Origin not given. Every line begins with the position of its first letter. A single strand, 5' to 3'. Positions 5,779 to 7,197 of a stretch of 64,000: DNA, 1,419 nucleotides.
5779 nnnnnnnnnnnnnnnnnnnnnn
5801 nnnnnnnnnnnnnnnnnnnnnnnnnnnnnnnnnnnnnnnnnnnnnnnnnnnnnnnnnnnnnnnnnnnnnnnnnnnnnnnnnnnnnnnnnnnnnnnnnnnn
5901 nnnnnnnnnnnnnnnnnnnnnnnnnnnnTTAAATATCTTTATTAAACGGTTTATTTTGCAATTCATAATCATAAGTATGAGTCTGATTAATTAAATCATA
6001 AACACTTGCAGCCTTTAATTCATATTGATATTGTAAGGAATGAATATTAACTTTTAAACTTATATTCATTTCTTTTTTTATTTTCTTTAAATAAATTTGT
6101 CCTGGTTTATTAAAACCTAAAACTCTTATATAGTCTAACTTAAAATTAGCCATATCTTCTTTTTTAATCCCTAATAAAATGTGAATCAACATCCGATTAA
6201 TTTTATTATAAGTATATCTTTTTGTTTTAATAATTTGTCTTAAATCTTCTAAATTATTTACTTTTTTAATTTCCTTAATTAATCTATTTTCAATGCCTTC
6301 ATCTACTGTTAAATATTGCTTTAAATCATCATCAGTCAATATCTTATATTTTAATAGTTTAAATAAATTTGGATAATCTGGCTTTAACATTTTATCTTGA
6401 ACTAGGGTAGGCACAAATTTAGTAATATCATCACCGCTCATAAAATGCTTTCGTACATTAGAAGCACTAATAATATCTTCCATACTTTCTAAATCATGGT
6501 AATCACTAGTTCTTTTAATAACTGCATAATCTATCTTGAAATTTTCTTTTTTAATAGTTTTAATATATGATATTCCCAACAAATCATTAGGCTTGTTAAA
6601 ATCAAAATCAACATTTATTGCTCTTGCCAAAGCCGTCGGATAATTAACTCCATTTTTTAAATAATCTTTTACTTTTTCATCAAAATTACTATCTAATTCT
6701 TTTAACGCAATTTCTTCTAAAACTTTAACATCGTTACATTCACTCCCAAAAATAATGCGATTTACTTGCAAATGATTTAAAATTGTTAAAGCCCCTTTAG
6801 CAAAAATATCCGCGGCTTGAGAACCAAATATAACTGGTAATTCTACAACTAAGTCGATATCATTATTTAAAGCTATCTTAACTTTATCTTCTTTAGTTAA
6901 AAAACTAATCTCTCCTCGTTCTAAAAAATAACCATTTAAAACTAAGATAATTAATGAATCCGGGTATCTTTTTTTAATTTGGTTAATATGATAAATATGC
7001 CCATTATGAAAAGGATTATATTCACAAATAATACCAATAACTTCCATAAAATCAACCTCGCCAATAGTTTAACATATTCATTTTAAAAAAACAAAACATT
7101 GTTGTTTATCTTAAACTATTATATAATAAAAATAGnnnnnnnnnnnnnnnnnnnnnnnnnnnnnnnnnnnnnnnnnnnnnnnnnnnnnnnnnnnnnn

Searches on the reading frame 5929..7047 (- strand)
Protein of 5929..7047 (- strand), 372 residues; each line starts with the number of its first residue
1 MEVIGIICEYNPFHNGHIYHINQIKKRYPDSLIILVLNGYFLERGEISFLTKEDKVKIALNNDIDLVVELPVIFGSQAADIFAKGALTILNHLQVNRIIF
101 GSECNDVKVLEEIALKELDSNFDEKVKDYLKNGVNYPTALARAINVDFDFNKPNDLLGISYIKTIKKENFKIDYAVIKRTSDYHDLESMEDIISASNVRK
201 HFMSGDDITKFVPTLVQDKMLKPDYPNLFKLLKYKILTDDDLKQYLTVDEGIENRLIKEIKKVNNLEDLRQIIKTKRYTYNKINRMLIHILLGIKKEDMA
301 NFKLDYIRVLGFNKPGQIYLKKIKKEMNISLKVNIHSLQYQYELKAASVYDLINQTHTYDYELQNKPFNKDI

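Call 37: search_protein_families(library=ncbifam, proteins=[window:5929-7047:-], max_evalue=1e-10)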
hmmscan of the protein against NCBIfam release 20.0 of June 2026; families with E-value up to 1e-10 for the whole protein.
window:5929-7047:- (372 aa): 2 families
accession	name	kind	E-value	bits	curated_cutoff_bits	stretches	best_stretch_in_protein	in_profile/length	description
NF010191.0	PRK13670.1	equivalog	1.5e-102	343.8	360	1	1-369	1-388/392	nucleotidyltransferase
NF010192.0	PRK13671.1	equivalog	5.3e-75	252.7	238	1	4-296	3-298/298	nucleotidyltransferase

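Call 38: find_homologous_proteins(query=window:5929-7047:-, max_evalue=1e-40)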
Query window:5929-7047:- (372 aa): 7640 proteins with E <= 1e-40 among 8000 candidates; the best 120 are listed.
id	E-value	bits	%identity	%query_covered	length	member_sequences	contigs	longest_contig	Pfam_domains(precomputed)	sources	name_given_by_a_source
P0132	6.7e-239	810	100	100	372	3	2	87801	PF05636.18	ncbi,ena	-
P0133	5.8e-142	491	64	100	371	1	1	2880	PF05636.18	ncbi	-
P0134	3.6e-140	485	62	99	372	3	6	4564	PF05636.18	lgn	-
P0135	5.1e-140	485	63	99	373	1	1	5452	PF05636.18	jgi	jgi:predicted nucleotidyltransferase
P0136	2.4e-139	483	61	99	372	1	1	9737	PF05636.18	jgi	-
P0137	1.4e-138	480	62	100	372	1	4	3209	PF05636.18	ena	-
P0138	2.8e-137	476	61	99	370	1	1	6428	PF05636.18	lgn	-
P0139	3.9e-137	475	62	100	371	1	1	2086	PF05636.18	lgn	-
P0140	9.5e-137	474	59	99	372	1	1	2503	PF05636.18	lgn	-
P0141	1.1e-136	474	60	99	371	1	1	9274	PF05636.18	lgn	-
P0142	4.2e-136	472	62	100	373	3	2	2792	PF05636.18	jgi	jgi:predicted nucleotidyltransferase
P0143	3.2e-135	469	61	99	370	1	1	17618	PF05636.18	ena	-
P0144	3.9e-134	466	59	100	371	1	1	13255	PF05636.18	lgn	-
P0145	6.6e-134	465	63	99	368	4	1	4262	PF05636.18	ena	-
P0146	7.6e-134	465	59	99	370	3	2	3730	PF05636.18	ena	-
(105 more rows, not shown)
